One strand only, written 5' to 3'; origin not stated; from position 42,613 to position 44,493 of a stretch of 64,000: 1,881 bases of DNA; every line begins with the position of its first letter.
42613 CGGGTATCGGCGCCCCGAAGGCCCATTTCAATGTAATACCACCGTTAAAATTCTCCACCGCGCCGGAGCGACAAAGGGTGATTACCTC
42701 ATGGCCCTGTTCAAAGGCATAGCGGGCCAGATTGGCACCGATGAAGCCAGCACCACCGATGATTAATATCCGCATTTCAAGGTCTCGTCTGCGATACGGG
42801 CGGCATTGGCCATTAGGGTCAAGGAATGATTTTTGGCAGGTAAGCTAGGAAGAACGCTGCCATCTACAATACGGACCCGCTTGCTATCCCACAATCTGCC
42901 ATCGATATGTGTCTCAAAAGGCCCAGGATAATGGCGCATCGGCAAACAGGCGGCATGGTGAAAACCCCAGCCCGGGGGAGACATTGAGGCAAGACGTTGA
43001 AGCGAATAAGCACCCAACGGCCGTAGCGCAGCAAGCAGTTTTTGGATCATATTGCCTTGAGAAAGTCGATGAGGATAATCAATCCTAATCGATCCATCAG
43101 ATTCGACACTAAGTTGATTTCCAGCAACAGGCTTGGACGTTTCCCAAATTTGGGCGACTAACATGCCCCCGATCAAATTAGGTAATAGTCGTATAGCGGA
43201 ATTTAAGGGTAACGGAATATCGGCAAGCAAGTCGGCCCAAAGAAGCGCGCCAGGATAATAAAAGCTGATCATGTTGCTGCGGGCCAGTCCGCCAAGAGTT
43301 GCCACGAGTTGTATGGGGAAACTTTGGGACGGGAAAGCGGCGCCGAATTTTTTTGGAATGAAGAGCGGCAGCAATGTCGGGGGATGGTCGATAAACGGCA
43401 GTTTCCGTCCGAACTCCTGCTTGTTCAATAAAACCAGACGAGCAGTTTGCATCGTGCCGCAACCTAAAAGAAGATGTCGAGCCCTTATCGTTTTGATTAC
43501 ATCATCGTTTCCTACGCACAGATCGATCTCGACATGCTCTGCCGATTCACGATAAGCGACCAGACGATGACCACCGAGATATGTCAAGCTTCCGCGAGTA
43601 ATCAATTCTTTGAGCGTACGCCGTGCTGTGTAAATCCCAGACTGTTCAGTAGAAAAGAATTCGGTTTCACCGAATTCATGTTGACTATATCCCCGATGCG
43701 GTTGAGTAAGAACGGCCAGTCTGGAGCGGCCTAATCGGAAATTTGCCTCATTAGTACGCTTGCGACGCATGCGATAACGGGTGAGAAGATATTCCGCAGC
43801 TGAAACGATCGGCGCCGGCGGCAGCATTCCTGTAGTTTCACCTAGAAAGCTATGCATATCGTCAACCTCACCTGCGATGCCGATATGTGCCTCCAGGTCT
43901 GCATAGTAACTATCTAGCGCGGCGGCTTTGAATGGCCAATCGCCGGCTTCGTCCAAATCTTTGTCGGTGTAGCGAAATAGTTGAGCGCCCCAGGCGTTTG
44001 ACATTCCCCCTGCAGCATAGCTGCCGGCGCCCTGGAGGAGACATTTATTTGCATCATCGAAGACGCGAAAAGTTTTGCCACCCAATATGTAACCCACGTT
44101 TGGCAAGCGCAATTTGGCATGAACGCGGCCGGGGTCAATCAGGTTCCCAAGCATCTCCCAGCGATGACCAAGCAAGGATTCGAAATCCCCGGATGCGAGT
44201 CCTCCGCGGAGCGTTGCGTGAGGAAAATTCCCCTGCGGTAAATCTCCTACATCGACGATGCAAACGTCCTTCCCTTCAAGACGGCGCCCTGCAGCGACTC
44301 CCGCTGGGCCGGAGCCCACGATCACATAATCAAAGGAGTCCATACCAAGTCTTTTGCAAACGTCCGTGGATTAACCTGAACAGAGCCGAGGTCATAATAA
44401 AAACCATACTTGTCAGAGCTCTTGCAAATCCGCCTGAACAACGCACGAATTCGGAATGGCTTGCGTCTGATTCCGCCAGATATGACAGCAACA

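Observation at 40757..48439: GtrA, methyltransferase, SDR, GMC flavoenzyme, unknown protein, polyprenyl-P GT2 and a giant GT-C: a proteobacterial analogue of the mycobacterial GtrA-DprE1-DprE2-AftA locus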

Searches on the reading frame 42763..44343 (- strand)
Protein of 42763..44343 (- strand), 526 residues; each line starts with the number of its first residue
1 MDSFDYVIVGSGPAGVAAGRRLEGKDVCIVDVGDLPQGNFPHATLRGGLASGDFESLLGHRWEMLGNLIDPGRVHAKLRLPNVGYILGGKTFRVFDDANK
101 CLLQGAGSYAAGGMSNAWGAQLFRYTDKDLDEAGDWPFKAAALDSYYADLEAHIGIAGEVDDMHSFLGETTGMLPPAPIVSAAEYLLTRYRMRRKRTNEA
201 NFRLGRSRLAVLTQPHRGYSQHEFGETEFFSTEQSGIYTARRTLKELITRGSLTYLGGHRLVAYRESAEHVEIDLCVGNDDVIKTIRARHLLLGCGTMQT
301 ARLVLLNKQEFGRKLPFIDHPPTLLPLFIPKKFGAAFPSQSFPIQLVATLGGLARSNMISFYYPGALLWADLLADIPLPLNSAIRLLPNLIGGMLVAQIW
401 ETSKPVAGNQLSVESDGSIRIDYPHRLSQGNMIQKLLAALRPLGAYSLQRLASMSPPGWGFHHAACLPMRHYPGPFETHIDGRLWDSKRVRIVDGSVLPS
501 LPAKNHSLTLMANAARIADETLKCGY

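Call 3: search_protein_families(library=pfam, proteins=[window:42763-44343:-], max_evalue=0.01)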
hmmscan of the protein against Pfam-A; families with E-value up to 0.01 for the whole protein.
window:42763-44343:- (526 aa): 2 families
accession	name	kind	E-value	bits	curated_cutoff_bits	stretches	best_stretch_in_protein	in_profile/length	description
PF05199.19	GMC_oxred_C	-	3e-05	25.1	24.6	1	481-514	106-139/139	GMC oxidoreductase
PF07992.20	Pyr_redox_2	-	0.0099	15.8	26.1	0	4-36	1-36/291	Pyridine nucleotide-disulphide oxidoreductase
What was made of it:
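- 42763..44343 (-): GMC-fold FAD oxidoreductase of 526 aa with no signal peptide. It is proposed to oxidise a hydroxyl of the lipid-linked sugar to a carbonyl. It has an N-terminal GSGPAG motif and PF05199 at 25.1 bits (call 3).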

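Call 4: search_protein_families(library=ncbifam, proteins=[window:42763-44343:-], max_evalue=0.01)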
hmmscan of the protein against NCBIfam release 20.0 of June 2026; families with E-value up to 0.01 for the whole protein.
window:42763-44343:- (526 aa): 3 families
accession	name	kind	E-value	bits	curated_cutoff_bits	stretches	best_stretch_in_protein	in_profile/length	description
TIGR04542.1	GMC_mycofac_2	equivalog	6.3e-06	25.5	400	1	477-520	381-424/425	mycofactocin system GMC family oxidoreductase MftG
NF002550.0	PRK02106.1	subfamily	0.00038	19.1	605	0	2-31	4-36/563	choline dehydrogenase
NF038210.1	GMC_mycofac_3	equivalog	0.0013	17.7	300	0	7-34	2-31/418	mycofactocin system GMC family oxidoreductase MftG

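Call 6: find_homologous_proteins(query=window:42763-44343:-, max_evalue=0.001)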
Query window:42763-44343:- (526 aa): 247 proteins with E <= 0.001 among 8000 candidates; the best 120 are listed.
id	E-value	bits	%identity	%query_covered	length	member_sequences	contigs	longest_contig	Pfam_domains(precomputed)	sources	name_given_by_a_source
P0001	0.0e+0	1216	100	100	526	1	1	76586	-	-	-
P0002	2.5e-250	850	70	100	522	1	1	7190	PF05199.20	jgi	jgi:choline dehydrogenase-like flavoprotein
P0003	1.9e-245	834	70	100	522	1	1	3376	-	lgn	-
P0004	7.8e-244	828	69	100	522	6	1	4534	PF05199.20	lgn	-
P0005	4.0e-243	826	69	100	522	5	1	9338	-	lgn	-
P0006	8.2e-242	822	69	100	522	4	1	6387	PF05199.20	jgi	jgi:choline dehydrogenase-like flavoprotein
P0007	7.6e-241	819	69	100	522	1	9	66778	PF05199.20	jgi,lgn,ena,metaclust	jgi:choline dehydrogenase-like flavoprotein|metaclust:\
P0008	1.1e-240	818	68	100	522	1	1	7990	-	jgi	jgi:choline dehydrogenase-like flavoprotein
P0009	2.0e-240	817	67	100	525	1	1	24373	PF05199.20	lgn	-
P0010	2.0e-239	814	68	100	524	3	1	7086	PF05199.20,PF01494.26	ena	-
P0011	2.8e-238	810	68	100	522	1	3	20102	PF05199.20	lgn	-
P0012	4.9e-238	809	68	100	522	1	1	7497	PF05199.20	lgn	-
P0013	5.4e-238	809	67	100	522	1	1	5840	PF05199.20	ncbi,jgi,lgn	-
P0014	2.1e-237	807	68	100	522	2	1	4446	PF05199.20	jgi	jgi:choline dehydrogenase-like flavoprotein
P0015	2.7e-236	804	67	100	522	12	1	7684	PF05199.20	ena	-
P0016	8.1e-234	795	66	100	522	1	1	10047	PF05199.20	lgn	-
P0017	1.3e-233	795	67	100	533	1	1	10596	PF05199.20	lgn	-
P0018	2.3e-233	794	66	100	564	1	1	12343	PF05199.20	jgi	jgi:choline dehydrogenase-like flavoprotein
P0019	2.1e-232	791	67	100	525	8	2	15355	PF05199.20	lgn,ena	-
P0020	9.2e-232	789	64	100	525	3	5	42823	PF05199.20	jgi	jgi:choline dehydrogenase-like flavoprotein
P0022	7.9e-227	772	64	100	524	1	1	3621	PF05199.20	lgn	-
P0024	1.9e-226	771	65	100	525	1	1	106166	PF05199.20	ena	-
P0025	2.1e-224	764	63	100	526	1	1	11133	PF05199.20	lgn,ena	-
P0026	1.3e-223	762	62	100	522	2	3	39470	PF05199.20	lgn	-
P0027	3.1e-221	754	62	100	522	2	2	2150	PF05199.20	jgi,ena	jgi:choline dehydrogenase-like flavoprotein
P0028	6.2e-221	753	63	100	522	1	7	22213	PF05199.20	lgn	-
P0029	1.2e-220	752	61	100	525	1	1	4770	PF05199.20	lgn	-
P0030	1.6e-220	752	63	100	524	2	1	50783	PF05199.20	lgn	-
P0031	7.1e-220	749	63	100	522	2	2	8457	PF05199.20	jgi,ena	jgi:choline dehydrogenase-like flavoprotein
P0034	1.8e-217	741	63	100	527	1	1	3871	PF05199.20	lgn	-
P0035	1.3e-216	739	61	100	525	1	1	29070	PF05199.20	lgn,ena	-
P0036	2.2e-216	738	62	100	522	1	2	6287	PF05199.20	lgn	-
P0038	8.4e-216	736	61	100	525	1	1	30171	PF05199.20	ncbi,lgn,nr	ncbi:MAG: GMC oxidoreductase [Methylococcus sp.]|nr:GMC oxidoreductase [Methylococcus sp.]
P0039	3.3e-214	731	61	100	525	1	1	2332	PF05199.20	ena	-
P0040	5.0e-214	730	61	100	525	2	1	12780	PF05199.20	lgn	-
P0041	7.7e-213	726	61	100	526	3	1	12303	PF05199.20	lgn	-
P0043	2.2e-211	721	66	89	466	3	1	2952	PF05199.20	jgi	jgi:choline dehydrogenase-like flavoprotein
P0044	7.8e-211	720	60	100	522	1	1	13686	PF05199.20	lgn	-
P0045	2.1e-210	718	59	100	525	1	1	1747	PF07992.21,PF05199.20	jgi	-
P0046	3.0e-210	718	59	100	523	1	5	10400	PF05199.20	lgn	-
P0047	1.2e-207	709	59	100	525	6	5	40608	PF05199.20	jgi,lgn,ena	jgi:choline dehydrogenase-like flavoprotein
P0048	5.6e-207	707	58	100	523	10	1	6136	PF05199.20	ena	-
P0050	3.3e-206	704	60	100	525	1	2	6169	PF05199.20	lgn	-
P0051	4.2e-206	704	58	100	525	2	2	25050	PF05199.20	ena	-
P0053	6.2e-206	703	60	100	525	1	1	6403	PF05199.20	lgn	-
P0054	1.2e-205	702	61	100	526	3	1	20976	PF05199.20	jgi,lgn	jgi:choline dehydrogenase-like flavoprotein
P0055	2.4e-205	701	59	100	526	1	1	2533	PF05199.20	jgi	-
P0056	3.0e-205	701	59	100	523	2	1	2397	PF05199.20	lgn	-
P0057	3.1e-205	701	59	100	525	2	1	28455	PF05199.20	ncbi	-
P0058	2.3e-204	698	58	100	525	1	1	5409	PF05199.20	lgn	-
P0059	3.6e-204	698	60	100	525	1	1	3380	PF05199.20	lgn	-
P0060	1.4e-203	696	59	100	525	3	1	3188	PF05199.20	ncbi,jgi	jgi:choline dehydrogenase-like flavoprotein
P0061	3.4e-203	694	57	100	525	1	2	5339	PF05199.20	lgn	-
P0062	3.8e-203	694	59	100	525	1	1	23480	PF05199.20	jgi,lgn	jgi:choline dehydrogenase-like flavoprotein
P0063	5.8e-203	694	59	100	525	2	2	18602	PF05199.20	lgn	-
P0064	6.3e-203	693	59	99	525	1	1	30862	PF05199.20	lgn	-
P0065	7.3e-203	693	58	100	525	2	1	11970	PF05199.20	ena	-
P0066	2.3e-202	692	57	100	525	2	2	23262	PF05199.20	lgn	-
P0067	3.4e-202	691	58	100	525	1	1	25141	PF05199.20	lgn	-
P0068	1.5e-201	689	59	100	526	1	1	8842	PF05199.20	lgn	-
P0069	1.8e-201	689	60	100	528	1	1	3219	PF05199.20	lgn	-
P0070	3.0e-201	688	59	100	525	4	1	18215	PF05199.20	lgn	-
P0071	4.5e-201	687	59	100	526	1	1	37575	PF05199.20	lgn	-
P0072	5.1e-201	687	58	100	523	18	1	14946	PF05199.20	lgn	-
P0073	8.0e-200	683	59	100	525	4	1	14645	PF05199.20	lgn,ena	-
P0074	1.1e-199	683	57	100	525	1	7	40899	PF05199.20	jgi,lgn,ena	jgi:choline dehydrogenase-like flavoprotein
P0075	2.0e-199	682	57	100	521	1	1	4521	PF05199.20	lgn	-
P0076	2.6e-199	681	58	100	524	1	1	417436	PF05199.20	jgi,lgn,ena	-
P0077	2.7e-199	681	59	100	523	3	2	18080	PF05199.20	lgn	-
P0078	2.2e-198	678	58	100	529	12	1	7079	PF05199.20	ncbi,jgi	jgi:choline dehydrogenase-like flavoprotein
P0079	3.6e-198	678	59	100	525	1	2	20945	PF05199.20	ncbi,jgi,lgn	jgi:choline dehydrogenase-like flavoprotein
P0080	9.3e-198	676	57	100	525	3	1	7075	PF05199.20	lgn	-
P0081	1.1e-197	676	56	100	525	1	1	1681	PF05199.20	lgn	-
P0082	1.4e-197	676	58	100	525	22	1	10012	PF07992.21,PF05199.20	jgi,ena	-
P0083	1.4e-197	676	58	100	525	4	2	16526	PF05199.20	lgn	-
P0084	1.9e-197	675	58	100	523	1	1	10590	PF07992.21,PF05199.20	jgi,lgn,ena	-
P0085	2.0e-197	675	63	93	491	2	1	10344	PF05199.20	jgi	jgi:hypothetical protein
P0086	4.0e-197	674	58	100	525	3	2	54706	PF05199.20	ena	-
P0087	6.8e-197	674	58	100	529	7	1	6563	PF05199.20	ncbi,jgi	jgi:hypothetical protein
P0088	1.3e-195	669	56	100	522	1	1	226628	PF05199.20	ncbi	ncbi:MAG: GMC oxidoreductase [Pseudorhodoferax sp.]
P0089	1.8e-195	669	57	100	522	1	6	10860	PF05199.20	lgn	-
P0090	3.3e-195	668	55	100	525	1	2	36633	PF05199.20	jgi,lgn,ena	-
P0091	3.6e-195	668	58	100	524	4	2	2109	PF07992.21,PF05199.20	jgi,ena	jgi:choline dehydrogenase-like flavoprotein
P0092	3.8e-195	668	58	100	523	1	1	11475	PF05199.20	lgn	-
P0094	1.2e-194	666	57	100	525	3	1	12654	PF05199.20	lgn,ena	-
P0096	2.9e-194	665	56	100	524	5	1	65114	PF05199.20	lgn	-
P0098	3.5e-194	665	57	100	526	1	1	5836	PF05199.20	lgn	-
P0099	3.6e-194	664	57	100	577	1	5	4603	PF05199.20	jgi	jgi:choline dehydrogenase-like flavoprotein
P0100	2.0e-193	662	57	100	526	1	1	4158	PF05199.20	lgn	-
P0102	3.4e-193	661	58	100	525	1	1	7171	PF05199.20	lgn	-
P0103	8.6e-193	660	56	100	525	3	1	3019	PF05199.20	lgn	-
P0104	1.5e-192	659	55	100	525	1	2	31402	PF05199.20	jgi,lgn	-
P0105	6.9e-192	657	55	100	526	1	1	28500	PF05199.20,PF01494.26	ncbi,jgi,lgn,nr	ncbi:MAG: hypothetical protein LBB60_04145 [Desulfovibrio sp.]|jgi:choline dehydrogenase-like flavop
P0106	7.9e-192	657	55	100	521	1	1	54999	PF05199.20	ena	-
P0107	1.4e-191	656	55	100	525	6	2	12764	PF05199.20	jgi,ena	jgi:choline dehydrogenase-like flavoprotein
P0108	1.4e-191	656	55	100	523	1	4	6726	PF05199.20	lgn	-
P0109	2.7e-191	655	57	100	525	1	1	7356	PF05199.20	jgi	jgi:choline dehydrogenase-like flavoprotein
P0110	3.2e-190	652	56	99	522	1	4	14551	PF05199.20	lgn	-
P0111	6.0e-190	651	56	100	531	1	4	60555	PF05199.20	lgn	-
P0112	2.7e-189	648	54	100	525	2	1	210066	PF05199.20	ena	-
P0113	3.6e-189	648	57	100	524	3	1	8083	PF05199.20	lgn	-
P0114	1.6e-188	646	56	100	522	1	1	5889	PF05199.20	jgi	jgi:choline dehydrogenase-like flavoprotein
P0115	3.9e-188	645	55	100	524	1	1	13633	PF05199.20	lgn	-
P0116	2.8e-187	642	55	97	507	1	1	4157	PF05199.20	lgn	-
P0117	2.8e-187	642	53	100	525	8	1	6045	PF05199.20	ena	-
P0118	4.0e-186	638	53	100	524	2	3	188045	PF05199.20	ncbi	-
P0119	5.3e-186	638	56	100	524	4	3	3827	PF05199.20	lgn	-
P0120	1.1e-185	637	54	100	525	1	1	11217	PF05199.20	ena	-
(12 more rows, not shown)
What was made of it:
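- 42763..44343 (-): Homologues listed in call 6 share 53-71% identity.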

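Call 7: find_encoding_contigs(protein=P0088, flank=10000, max_places=2)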
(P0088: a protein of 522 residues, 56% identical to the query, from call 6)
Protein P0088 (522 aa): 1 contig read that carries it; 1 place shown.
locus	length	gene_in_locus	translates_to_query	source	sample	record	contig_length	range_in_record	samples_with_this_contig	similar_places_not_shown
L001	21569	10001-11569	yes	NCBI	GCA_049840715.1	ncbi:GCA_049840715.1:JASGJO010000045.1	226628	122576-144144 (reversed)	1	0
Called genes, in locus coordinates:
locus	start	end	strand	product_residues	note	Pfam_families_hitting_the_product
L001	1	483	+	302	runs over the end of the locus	PF01370:Epimerase, PF02719:Polysacc_synt_2 (faint), PF04321:RmlD_sub_bind, PF16363:GDP_Man_Dehyd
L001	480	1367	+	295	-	PF00483:NTP_transferase, PF12804:NTP_transf_3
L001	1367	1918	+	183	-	PF00908:dTDP_sugar_isom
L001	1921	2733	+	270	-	PF01061:ABC2_membrane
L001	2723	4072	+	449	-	PF00005:ABC_tran, PF14524:Wzt_C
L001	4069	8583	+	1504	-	PF08241:Methyltransf_11, PF08242:Methyltransf_12, PF13489:Methyltransf_23, PF13649:Methyltransf_25, PF13847:Methyltransf_31 (weak), PF00535:Glycos_transf_2, PF13641:Glyco_tranf_2_3, PF13692:Glyco_trans_1_4, +2 more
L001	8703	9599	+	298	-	PF00535:Glycos_transf_2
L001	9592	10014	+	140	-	-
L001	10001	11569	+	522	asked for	PF05199:GMC_oxred_C (weak)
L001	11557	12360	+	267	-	PF01370:Epimerase, PF04321:RmlD_sub_bind (faint)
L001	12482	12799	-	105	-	-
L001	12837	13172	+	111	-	-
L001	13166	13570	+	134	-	PF04138:GtrA_DPMS_TM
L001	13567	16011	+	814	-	-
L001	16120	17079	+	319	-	PF01757:Acyl_transf_3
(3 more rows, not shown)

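Call 8: find_encoding_contigs(protein=P0105, flank=10000, max_places=2)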
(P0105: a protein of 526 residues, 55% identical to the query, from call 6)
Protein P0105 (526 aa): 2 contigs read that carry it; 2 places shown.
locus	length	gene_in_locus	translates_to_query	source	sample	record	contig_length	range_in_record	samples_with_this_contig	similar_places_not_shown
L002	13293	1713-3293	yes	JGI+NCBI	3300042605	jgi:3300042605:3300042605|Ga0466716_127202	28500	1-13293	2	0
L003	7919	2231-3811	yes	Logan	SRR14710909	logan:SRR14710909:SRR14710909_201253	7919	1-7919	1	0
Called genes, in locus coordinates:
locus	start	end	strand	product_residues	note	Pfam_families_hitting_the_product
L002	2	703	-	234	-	?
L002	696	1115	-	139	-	-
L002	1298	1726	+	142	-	-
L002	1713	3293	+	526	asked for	PF01494:FAD_binding_3 (faint), PF05199:GMC_oxred_C (weak)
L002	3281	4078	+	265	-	PF01370:Epimerase (weak)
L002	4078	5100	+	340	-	PF00535:Glycos_transf_2, PF13641:Glyco_tranf_2_3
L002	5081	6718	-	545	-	-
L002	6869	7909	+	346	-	PF00022:Actin, PF06723:MreB_Mbl, PF00012:HSP70, PF11104:PilM_2 (weak), PF14450:FtsA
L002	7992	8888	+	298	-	PF04085:MreC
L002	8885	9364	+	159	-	-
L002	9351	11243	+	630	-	PF03717:PBP_dimer, PF00905:Transpeptidase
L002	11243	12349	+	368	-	PF01098:FTSW_RODA_SPOVE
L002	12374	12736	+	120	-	PF04519:Bactofilin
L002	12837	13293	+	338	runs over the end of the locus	PF00044:Gp_dh_N, PF02800:Gp_dh_C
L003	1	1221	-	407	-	?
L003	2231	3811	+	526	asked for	PF01494:FAD_binding_3 (faint), PF05199:GMC_oxred_C (weak)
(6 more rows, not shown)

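Call 9: find_encoding_contigs(protein=P0038, flank=10000, max_places=2)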
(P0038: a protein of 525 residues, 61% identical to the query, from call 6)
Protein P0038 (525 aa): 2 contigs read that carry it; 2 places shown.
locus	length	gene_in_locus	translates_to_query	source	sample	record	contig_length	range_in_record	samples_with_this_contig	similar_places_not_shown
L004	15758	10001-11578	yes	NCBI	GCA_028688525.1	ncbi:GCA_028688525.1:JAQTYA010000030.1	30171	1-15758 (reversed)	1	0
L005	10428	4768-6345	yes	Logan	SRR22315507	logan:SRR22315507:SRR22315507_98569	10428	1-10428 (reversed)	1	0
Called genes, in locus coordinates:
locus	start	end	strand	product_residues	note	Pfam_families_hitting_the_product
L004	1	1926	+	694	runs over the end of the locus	-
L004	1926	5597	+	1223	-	PF13439:Glyco_transf_4 (weak), PF20706:GT4-conflict, PF00534:Glycos_transf_1, PF13692:Glyco_trans_1_4, PF00534:Glycos_transf_1, PF13692:Glyco_trans_1_4, PF00534:Glycos_transf_1, PF13692:Glyco_trans_1_4, +1 more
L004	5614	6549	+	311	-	PF08241:Methyltransf_11, PF13489:Methyltransf_23, PF13649:Methyltransf_25 (weak), PF13847:Methyltransf_31, PF08242:Methyltransf_12 (weak)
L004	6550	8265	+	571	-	-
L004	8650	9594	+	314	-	PF00535:Glycos_transf_2, PF13641:Glyco_tranf_2_3 (weak)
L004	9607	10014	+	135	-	-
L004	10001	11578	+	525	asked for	PF05199:GMC_oxred_C (weak)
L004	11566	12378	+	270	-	PF01370:Epimerase, PF04321:RmlD_sub_bind (faint), PF13460:NAD_binding_10 (weak)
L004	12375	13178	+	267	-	PF13489:Methyltransf_23 (weak), PF08241:Methyltransf_11, PF13649:Methyltransf_25 (weak)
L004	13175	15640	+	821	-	PF22895:DUF7024 (weak)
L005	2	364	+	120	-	?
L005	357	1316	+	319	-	PF08241:Methyltransf_11, PF13489:Methyltransf_23, PF08242:Methyltransf_12 (weak), PF13649:Methyltransf_25 (weak), PF13847:Methyltransf_31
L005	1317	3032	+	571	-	-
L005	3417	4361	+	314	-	PF00535:Glycos_transf_2, PF13641:Glyco_tranf_2_3 (weak)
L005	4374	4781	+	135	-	-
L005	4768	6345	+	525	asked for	PF05199:GMC_oxred_C (weak)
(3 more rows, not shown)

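Call 10: search_solved_structures(query=window:42763-44343:-, max_evalue=1, show_alignments=1)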
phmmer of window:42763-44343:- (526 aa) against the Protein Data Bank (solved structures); distinct sequences matched with E-value up to 1: 11.
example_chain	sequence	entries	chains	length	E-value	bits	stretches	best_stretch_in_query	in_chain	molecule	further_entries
4udp_A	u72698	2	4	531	0.0016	20.5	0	4-48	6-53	GLUCOSE-METHANOL-CHOLINE OXIDOREDUCTASE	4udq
6f97_A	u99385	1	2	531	0.0016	20.5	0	4-48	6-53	5-(hydroxymethyl)furfural oxidase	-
4udr_A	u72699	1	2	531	0.0017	20.4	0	4-48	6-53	GLUCOSE-METHANOL-CHOLINE OXIDOREDUCTASE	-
9lq0_A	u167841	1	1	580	0.013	17.5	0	213-297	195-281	Oxygen-dependent choline dehydrogenase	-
1kdg_A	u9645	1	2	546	0.037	15.9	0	3-33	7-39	cellobiose dehydrogenase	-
1naa_A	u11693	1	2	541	0.042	15.7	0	4-33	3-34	Cellobiose dehydrogenase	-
8bxl_B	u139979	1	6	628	0.44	12.4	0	473-520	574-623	Patulin synthase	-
3k4c_A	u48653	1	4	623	0.59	12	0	3-38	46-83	Pyranose 2-oxidase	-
4ynt_A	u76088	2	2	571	0.73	11.7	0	3-48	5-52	Glucose oxidase, putative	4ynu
7vkd_A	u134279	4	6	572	0.75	11.6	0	3-48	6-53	GMC oxidoreductase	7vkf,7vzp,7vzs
4qi4_A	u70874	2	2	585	0.79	11.5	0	3-37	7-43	Cellobiose dehydrogenase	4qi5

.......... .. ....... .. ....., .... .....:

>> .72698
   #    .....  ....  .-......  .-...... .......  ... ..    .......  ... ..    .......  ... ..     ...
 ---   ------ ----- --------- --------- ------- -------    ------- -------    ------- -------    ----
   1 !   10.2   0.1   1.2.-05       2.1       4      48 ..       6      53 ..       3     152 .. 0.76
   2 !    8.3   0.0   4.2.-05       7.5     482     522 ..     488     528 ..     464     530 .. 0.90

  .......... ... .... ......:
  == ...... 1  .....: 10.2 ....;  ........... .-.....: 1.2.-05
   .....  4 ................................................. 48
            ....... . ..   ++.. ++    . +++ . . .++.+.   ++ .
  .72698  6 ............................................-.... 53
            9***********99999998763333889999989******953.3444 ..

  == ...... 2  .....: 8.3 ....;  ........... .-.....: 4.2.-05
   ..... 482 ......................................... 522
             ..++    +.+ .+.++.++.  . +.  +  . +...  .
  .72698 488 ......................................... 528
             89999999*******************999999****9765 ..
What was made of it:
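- On GMC oxidoreductase superfamily: The local alignment to HMF oxidase places PAKNHSL opposite PTANTNL (call 10).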

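Call 17: find_related_loci(query=A1, collection=genome_contigs, flank=10000)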
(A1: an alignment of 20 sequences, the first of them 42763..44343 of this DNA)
Query A1 (526 aa) in genome_contigs; peptide patterns used: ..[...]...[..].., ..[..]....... (x = any residue, [..] = any of these).
76 stretches matched a pattern; 45 encode a relative of the query (tblastn E <= 1e-3); 45 distinct loci.
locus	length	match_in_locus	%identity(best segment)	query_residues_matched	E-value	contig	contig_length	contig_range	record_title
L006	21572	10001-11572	63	1-526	0e+0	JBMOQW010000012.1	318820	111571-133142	MAG: Pseudomonadota bacterium isolate Betzabe_MAG164 MAG164_12, whole genome shotgun sequence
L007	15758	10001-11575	61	1-526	0e+0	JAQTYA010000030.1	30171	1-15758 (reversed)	MAG: Methylococcus sp. isolate STC_26 NODE_3067_length_30171_cov_4.032552_Sandtown_C, whole genome shotgun sequence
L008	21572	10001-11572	56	1-526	0e+0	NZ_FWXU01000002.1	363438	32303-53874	Rhizobium sp. RU36D, whole genome shotgun sequence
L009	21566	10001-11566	56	1-526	0e+0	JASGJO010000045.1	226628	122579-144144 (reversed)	MAG: Pseudorhodoferax sp. isolate 5N482 JMF-2111-06-0005.ont.bin.482_44, whole genome shotgun sequence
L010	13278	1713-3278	55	1-524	0e+0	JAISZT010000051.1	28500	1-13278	MAG: Desulfovibrio sp. isolate Ncb351_bin103 k119_2829942, whole genome shotgun sequence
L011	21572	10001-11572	53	1-526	0e+0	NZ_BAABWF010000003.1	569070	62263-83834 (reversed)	Arenicella sp. 4NH20-0111 sequence03, whole genome shotgun sequence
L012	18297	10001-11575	59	1-526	0e+0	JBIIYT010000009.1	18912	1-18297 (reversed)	MAG: Rhodoferax sp. isolate ME2005-10-10_3300044625_group2_bin180 Rohwer_bin2241_scaffold_1539_c1, whole genome shotgun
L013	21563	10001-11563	46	1-522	6e-157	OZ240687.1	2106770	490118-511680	MAG: Parvibaculaceae bacterium isolate 662e6709-cd84-489e-a67f-68ebe3b18f4b genome assembly, chromosome: 1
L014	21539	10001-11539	47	4-518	2e-144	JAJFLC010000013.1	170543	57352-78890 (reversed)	MAG: Mariprofundaceae bacterium isolate OFTM395 OFTM395_12, whole genome shotgun sequence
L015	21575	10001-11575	32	5-517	7e-50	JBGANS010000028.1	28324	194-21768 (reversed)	MAG: Phycisphaerales bacterium isolate MAG_MBR_H10.70 MBRH10-70_opera_contig_5880, whole genome shotgun sequence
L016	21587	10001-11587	28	7-519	3e-38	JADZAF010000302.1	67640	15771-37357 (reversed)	MAG: Bryobacterales bacterium isolate SJ613 c_000000880158, whole genome shotgun sequence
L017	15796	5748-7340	27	5-519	8e-34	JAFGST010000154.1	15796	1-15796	MAG: Candidatus Aminicenantes bacterium isolate Zod_Metabat.920 k87_7920956, whole genome shotgun sequence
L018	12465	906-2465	26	6-511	2e-27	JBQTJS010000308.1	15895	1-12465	MAG: Gemmatimonadaceae bacterium isolate SAR16 c_000000026130, whole genome shotgun sequence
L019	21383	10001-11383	23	4-522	1e-16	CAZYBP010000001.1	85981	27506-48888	MAG TPA_asm: uncultured Gammaproteobacteria bacterium isolate binchicken_co227_340 genome assembly, contig: NODE_529_len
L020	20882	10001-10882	24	238-523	1e-14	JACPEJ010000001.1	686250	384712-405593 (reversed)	MAG: Candidatus Blackburnbacteria bacterium isolate NC_groundwater_332_Ag_B-0.1um_41_18 GD18-4_B1_scaffold_152758, whole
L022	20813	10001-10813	29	8-278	7e-13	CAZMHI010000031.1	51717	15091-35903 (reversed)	MAG TPA_asm: uncultured Rhodospirillaceae bacterium isolate SRP077602_co11_112 genome assembly, contig: NODE_424_length_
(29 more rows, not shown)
